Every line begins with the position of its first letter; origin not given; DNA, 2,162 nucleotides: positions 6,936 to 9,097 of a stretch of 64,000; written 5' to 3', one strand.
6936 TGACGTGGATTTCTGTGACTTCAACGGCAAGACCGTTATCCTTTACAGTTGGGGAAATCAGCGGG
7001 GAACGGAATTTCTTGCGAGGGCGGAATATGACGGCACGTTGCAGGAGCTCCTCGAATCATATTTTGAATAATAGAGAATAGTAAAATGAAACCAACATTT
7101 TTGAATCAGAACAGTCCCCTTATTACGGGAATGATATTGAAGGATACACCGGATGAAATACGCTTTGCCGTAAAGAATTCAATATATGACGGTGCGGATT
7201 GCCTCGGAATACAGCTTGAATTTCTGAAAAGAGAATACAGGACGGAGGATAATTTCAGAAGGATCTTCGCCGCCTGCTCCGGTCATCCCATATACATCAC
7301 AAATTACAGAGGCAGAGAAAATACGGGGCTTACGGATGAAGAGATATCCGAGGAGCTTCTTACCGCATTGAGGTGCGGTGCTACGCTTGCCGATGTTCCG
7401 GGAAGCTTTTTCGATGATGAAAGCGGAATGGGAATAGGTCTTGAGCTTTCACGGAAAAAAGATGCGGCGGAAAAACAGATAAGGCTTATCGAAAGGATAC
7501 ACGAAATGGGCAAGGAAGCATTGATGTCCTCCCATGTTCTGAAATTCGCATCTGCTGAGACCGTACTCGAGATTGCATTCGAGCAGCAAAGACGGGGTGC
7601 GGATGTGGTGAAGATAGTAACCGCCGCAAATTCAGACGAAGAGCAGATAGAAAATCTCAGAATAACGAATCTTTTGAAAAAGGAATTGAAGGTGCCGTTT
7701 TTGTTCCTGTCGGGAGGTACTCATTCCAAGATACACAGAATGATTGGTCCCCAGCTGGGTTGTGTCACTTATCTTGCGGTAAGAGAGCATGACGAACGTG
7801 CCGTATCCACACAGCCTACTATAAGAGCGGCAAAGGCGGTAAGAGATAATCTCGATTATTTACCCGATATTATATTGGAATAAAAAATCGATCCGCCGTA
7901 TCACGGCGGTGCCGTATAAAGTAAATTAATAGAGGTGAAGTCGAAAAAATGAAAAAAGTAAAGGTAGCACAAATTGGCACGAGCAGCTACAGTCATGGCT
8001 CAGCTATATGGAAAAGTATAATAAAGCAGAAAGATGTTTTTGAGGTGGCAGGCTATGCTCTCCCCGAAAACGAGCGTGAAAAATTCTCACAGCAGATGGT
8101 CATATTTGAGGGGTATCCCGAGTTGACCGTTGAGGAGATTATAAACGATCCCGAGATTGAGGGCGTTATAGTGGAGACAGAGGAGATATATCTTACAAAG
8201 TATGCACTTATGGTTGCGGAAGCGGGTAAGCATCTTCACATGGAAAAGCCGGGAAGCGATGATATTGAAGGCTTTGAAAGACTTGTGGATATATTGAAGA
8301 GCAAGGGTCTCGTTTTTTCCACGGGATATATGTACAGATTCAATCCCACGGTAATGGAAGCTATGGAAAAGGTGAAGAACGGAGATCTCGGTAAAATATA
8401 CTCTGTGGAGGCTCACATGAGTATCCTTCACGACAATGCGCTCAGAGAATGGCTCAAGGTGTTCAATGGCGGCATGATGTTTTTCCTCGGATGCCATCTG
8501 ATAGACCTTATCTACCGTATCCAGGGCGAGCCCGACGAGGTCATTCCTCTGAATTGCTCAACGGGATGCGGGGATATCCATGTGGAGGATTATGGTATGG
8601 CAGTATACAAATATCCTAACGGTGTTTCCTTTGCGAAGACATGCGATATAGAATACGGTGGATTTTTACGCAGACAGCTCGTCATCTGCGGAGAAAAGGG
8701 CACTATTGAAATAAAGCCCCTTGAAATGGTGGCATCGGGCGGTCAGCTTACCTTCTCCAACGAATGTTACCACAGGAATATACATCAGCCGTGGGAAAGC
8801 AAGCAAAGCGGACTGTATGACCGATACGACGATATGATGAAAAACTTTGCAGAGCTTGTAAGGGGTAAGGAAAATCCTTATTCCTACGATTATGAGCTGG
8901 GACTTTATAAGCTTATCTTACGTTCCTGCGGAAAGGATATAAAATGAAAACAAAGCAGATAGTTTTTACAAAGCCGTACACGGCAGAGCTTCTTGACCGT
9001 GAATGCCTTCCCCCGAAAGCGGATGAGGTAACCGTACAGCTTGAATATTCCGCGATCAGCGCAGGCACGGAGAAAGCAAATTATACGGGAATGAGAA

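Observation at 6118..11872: Unusual catabolic gene set between GH95 and GH2: type-I dehydroquinase-like enzyme, four oxidoreductases and a TAXI-TRAP transporter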

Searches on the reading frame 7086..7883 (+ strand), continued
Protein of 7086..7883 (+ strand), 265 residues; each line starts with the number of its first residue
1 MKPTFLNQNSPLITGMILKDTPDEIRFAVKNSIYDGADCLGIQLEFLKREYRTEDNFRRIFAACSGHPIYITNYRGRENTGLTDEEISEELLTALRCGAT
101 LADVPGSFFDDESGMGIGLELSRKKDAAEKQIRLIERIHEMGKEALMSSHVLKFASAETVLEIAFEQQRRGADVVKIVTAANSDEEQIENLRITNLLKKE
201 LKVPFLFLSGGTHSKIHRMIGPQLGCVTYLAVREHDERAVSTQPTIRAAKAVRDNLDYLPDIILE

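Call 82: search_protein_families(library=ncbifam, proteins=[L052:8015-8857:+, L052:11584-12336:+, L052:12513-13400:+, L052:13467-14237:+], max_evalue=1e-10)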
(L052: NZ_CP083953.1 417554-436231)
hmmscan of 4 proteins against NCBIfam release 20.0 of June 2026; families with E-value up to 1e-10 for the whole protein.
L052:8015-8857:+ (280 aa): 6 families
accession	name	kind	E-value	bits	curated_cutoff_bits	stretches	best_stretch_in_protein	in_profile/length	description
NF053535.1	DhyDRhmHlse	equivalog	2.4e-111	371.6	500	1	1-275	1-277/284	2,4-didehydro-3-deoxy-L-rhamnonate hydrolase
TIGR02303.1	HpaG-C-term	equivalog_domain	5.6e-46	157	276.4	1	70-271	43-237/245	4-hydroxyphenylacetate degradation bifunctional isomerase/decarboxylase, C-terminal subunit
NF011750.0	PRK15203.1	equivalog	3.8e-39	134.7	811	1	69-271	222-417/429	4-hydroxyphenylacetate degradation bifunctional isomerase/decarboxylase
NF007967.0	PRK10691.1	equivalog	3.1e-37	128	201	1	69-263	16-206/219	fumarylacetoacetate hydrolase family protein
TIGR02305.1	HpaG-N-term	equivalog_domain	2e-33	115.7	228.65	1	89-271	28-200/205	4-hydroxyphenylacetate degradation bifunctional isomerase/decarboxylase, N-terminal subunit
NF009399.0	PRK12764.1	equivalog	4.6e-33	115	444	1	68-269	20-212/501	fumarylacetoacetate hydrolase family protein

L052:11584-12336:+ (250 aa): 212 families (the best 25 are shown)
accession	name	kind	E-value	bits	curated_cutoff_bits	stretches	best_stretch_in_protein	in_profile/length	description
NF004198.0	PRK05653.1-3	equivalog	7.1e-60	202.5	296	1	4-242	6-247/248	3-oxoacyl-ACP reductase FabG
TIGR01830.1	3oxo_ACP_reduc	equivalog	2.3e-58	197.7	297.75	1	8-240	1-237/239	3-oxoacyl-[acyl-carrier-protein] reductase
NF009466.0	PRK12826.1-2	subfamily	2.4e-58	197.5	222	1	5-242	3-245/248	3-oxoacyl-ACP reductase FabG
NF004197.0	PRK05653.1-1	equivalog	3.8e-54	184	332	1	3-241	5-246/249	3-oxoacyl-ACP reductase FabG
TIGR01829.1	AcAcCoA_reduct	subfamily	1.2e-53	182.3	302.1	1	6-241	1-240/242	acetoacetyl-CoA reductase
TIGR01963.1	PHB_DH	subfamily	7.2e-53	179.4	307.05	1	6-194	2-184/255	3-hydroxybutyrate dehydrogenase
NF004791.0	PRK06138.1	equivalog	4.8e-52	176.8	312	1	1-195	1-188/252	SDR family oxidoreductase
NF009468.0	PRK12826.1-4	equivalog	5.5e-52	177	318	1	2-244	4-250/256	SDR family oxidoreductase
NF005559.1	PRK07231.1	subfamily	2.2e-51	174.7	215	1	3-242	2-248/249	glucose 1-dehydrogenase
NF009464.0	PRK12824.1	subfamily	3.5e-51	174.2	269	1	5-241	2-242/245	3-oxoacyl-ACP reductase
NF009093.0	PRK12429.1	subfamily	1e-50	172.5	258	1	2-194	2-188/259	3-hydroxybutyrate dehydrogenase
TIGR03206.1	benzo_BadH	equivalog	7.3e-50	169.7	431.2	1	5-192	3-184/250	2-hydroxycyclohexanecarboxyl-CoA dehydrogenase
NF052558.1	MBtsdlDhBudC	equivalog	1.3e-49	169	270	1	3-241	1-241/250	meso-2,3-butanediol dehydrogenase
NF005067.0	PRK06484.1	equivalog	8e-49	166.5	713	1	4-241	8-251/524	short chain dehydrogenase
NF004202.0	PRK05653.2-2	equivalog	8e-49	166.5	333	1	3-243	5-249/259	3-oxoacyl-ACP reductase FabG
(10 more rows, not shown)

L052:12513-13400:+ (295 aa): 199 families (the best 25 are shown)
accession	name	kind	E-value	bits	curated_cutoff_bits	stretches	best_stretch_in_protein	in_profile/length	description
NF005559.1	PRK07231.1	subfamily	3.2e-64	216.8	215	1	5-257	3-248/249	glucose 1-dehydrogenase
NF004818.0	PRK06172.1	equivalog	2.4e-59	200.7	336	1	4-256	5-250/253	SDR family oxidoreductase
NF004791.0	PRK06138.1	equivalog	2e-57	194.4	312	1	5-258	4-251/252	SDR family oxidoreductase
NF004198.0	PRK05653.1-3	equivalog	4.2e-57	193.4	296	1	5-257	6-247/248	3-oxoacyl-ACP reductase FabG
NF053701.1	CsHdxCHCADhChcB2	equivalog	2e-54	184.7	350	1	6-256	3-242/245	cis-4-hydroxycyclohexanecarboxylate dehydrogenase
NF052558.1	MBtsdlDhBudC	equivalog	3.7e-54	183.9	270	1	4-263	1-248/250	meso-2,3-butanediol dehydrogenase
NF009466.0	PRK12826.1-2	subfamily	2e-51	174.9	222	1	6-257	3-245/248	3-oxoacyl-ACP reductase FabG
NF009093.0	PRK12429.1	subfamily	9.1e-51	172.6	258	1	5-255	4-255/259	3-hydroxybutyrate dehydrogenase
NF005067.0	PRK06484.1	equivalog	2.3e-50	171.6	713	1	5-260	8-255/524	short chain dehydrogenase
TIGR01963.1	PHB_DH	subfamily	1.7e-48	165.1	307.05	1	7-255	2-251/255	3-hydroxybutyrate dehydrogenase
TIGR01830.1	3oxo_ACP_reduc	equivalog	3.2e-47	161.2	297.75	1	10-255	2-237/239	3-oxoacyl-[acyl-carrier-protein] reductase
NF052562.1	RADHDNL4305835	equivalog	3.8e-46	157.6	400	1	5-256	6-249/252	NADP-dependent (R)-specific alcohol dehydrogenase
NF009468.0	PRK12826.1-4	equivalog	2.3e-45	155.3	318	1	4-257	5-248/256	SDR family oxidoreductase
NF005007.0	PRK06398.1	equivalog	8.9e-45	152.9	341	1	2-257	3-246/259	aldose dehydrogenase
NF053702.1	TrHdxCHCADhChcB1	equivalog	9.3e-45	152.9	400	1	6-260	4-244/250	trans-4-hydroxycyclohexanecarboxylate dehydrogenase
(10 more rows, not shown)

L052:13467-14237:+ (256 aa): 198 families (the best 25 are shown)
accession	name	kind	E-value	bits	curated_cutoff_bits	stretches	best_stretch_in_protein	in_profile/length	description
NF004818.0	PRK06172.1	equivalog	3.3e-65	219.9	336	1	7-254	4-252/253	SDR family oxidoreductase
NF005559.1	PRK07231.1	subfamily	1.4e-64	218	215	1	8-253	2-248/249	glucose 1-dehydrogenase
NF004791.0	PRK06138.1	equivalog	6.2e-61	205.9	312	1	7-254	2-251/252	SDR family oxidoreductase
NF052558.1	MBtsdlDhBudC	equivalog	1.1e-58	198.8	270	1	9-254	2-243/250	meso-2,3-butanediol dehydrogenase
NF053701.1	CsHdxCHCADhChcB2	equivalog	2.1e-57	194.4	350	1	8-254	1-244/245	cis-4-hydroxycyclohexanecarboxylate dehydrogenase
NF005067.0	PRK06484.1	equivalog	2.2e-56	191.5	713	1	8-252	7-251/524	short chain dehydrogenase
NF004198.0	PRK05653.1-3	equivalog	4.9e-55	186.7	296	1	7-253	4-247/248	3-oxoacyl-ACP reductase FabG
NF009466.0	PRK12826.1-2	subfamily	1.7e-54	184.9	222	1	11-253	4-245/248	3-oxoacyl-ACP reductase FabG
TIGR01830.1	3oxo_ACP_reduc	equivalog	2.8e-54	184.4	297.75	1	13-251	1-237/239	3-oxoacyl-[acyl-carrier-protein] reductase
NF006366.0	PRK08589.1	equivalog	1.3e-52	178.8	386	1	8-254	4-254/272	SDR family oxidoreductase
NF005681.0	PRK07478.1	subfamily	2.1e-52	178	267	1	7-252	3-249/254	SDR family oxidoreductase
NF005472.0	PRK07067.1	equivalog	4.3e-52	177.2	338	1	7-252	3-254/257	L-iditol 2-dehydrogenase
NF005473.0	PRK07069.1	equivalog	7.5e-52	176.5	339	1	6-252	6-259/262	SDR family oxidoreductase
NF009093.0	PRK12429.1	subfamily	1.3e-51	175.4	258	1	7-253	2-257/259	3-hydroxybutyrate dehydrogenase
NF004713.0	PRK06057.1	equivalog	1.5e-50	172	404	1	8-252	7-249/257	3-oxoacyl-ACP reductase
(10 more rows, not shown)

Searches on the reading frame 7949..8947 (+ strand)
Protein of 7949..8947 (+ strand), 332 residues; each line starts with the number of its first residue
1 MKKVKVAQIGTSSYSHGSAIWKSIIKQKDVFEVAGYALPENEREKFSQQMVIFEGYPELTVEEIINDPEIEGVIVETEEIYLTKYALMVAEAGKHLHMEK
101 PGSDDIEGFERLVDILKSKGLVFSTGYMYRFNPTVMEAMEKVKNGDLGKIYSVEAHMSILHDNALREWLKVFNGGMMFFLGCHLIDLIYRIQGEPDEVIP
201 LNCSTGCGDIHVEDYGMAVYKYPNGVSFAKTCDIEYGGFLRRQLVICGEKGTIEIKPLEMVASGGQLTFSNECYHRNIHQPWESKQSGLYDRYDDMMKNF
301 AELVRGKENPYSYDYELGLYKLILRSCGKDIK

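Call 4: search_protein_families(library=pfam, proteins=[window:7949-8947:+], max_evalue=0.01)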
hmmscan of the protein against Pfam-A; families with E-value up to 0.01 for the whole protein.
window:7949-8947:+ (332 aa): 3 families
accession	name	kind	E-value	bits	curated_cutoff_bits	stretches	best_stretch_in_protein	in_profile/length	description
PF22725.1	GFO_IDH_MocA_C3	-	2.9e-14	53.6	27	1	136-254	2-124/124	GFO/IDH/MocA C-terminal domain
PF02894.22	GFO_IDH_MocA_C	-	4.6e-11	43.4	22.9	1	140-319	2-197/218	Oxidoreductase family, C-terminal alpha/beta domain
PF01408.29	GFO_IDH_MocA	-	8.2e-11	43.1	24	1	5-127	2-120/120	Oxidoreductase family, NAD-binding Rossmann fold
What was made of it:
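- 7949..8947 (+): Gfo/Idh/MocA NAD(P) dehydrogenase, a candidate for oxidising a secondary alcohol to a ketone. Pfam PF01408, PF22725 and PF02894 (call 4).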

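Call 5: search_protein_families(library=ncbifam, proteins=[window:7949-8947:+], max_evalue=0.01)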
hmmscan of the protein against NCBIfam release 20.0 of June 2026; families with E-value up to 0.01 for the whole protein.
window:7949-8947:+ (332 aa): 8 families
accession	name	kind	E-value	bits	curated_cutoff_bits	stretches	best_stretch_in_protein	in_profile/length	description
NF007574.0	PRK10206.1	equivalog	1.7e-16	60.3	352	1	25-198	23-193/345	oxidoreductase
TIGR04380.1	myo_inos_iolG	equivalog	1.7e-16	60.1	355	1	39-200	35-194/330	inositol 2-dehydrogenase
NF040723.1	UDP-GlcNAcDh_Arch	equivalog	2.2e-13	50.4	450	1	63-254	55-236/302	UDP-N-acetylglucosamine 3-dehydrogenase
NF008607.0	PRK11579.1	subfamily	3.2e-10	39.5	330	1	62-224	57-220/346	oxidoreductase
NF052479.1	LevoglcsnDh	equivalog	1.8e-09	36.8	650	1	60-194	64-204/386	levoglucosan dehydrogenase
NF041392.1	XylDh_Gfo6_Halo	equivalog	6.8e-09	35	350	1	71-158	84-171/350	D-xylose 1-dehydrogenase Gfo6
NF052679.1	InsChiInosDhIolG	equivalog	3.3e-06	26.4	540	1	62-155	59-153/343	bifunctional inositol 2-dehydrogenase/D-chiro-inositol 1-dehydrogenase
NF058563.1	BT_2159_fam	equivalog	0.007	15.4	650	1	62-152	55-145/350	disaccharide 3-dehydrogenase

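Call 26: search_solved_structures(query=window:7949-8947:+, max_evalue=0.00001)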
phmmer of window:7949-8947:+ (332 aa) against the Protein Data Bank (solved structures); distinct sequences matched with E-value up to 0.00001: 39.
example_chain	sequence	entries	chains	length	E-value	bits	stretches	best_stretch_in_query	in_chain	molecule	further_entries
7xr9_A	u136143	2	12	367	1.6e-14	57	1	3-188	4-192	DgpA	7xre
3f4l_A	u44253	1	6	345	1.7e-14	56.9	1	58-198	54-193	Putative oxidoreductase yhhX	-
3fhl_A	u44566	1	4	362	2.6e-12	49.7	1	54-199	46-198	Putative oxidoreductase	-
3i23_A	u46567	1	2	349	7.9e-12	48.1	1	60-198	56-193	Oxidoreductase, Gfo/Idh/MocA family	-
3fd8_A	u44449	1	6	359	8.4e-12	48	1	60-198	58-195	Oxidoreductase, Gfo/Idh/MocA family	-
2glx_A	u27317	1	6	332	9.8e-12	47.8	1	59-234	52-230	1,5-anhydro-D-fructose reductase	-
3e82_A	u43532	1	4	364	5.6e-11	45.3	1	61-253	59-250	Putative oxidoreductase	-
5a02_A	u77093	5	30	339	9.6e-11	44.5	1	55-259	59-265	ALDOSE-ALDOSE OXIDOREDUCTASE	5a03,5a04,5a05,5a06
3hnp_A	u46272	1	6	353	1.1e-09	41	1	60-198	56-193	Oxidoreductase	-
3gfg_A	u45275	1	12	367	1.4e-09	40.7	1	5-198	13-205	Uncharacterized oxidoreductase yvaA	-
3ezy_A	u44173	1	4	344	1.4e-09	40.7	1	46-199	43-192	Dehydrogenase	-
3gdo_A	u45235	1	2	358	2.6e-09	39.8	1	60-198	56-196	Uncharacterized oxidoreductase yvaA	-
6o15_A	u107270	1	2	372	3.2e-09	39.6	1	62-284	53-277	Uncharacterized oxidoreductase YjhC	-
3e18_A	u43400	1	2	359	3.4e-09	39.5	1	28-228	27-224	oxidoreductase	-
4koa_A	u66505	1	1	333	3.7e-09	39.3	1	60-251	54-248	1,5-anhydro-D-fructose reductase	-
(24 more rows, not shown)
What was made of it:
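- Closest known: Oxidation-elimination glycoside cleavage. Same: DgpA and YjhC are among the nearest solved relatives of the window Gfo (call 26).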
